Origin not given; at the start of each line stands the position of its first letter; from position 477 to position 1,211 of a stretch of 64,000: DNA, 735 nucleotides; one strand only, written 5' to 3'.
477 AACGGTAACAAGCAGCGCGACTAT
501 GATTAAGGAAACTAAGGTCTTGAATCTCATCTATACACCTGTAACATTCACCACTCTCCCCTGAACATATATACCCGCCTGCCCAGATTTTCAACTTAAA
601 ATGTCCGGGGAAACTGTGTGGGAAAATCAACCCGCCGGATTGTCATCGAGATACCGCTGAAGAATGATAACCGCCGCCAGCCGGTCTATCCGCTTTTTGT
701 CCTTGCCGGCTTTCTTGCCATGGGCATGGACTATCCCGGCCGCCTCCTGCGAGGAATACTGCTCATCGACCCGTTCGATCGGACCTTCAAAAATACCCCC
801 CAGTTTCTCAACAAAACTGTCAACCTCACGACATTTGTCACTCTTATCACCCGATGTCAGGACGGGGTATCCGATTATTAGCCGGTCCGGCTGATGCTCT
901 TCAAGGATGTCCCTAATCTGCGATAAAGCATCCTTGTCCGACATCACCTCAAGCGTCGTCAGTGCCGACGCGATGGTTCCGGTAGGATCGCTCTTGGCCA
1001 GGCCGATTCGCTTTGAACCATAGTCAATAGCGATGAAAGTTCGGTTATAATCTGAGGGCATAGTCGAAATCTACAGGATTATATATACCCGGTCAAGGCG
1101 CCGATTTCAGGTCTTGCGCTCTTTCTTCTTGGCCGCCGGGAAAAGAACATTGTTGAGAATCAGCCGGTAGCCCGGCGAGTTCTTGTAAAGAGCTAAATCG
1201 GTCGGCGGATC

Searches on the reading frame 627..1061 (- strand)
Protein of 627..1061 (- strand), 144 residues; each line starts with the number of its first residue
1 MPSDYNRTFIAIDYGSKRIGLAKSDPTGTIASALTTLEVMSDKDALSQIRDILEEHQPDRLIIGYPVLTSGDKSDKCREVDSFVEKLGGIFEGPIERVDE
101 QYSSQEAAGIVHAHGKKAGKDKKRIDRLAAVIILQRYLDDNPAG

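Call 32: search_protein_families(library=pfam, proteins=[window:627-1061:-])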
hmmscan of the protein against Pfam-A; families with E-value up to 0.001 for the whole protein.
window:627-1061:- (144 aa): 1 family
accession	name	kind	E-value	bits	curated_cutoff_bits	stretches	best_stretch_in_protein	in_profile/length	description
PF03652.20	RuvX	-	2.3e-37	128.8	29.2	1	8-139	2-133/134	Holliday junction resolvase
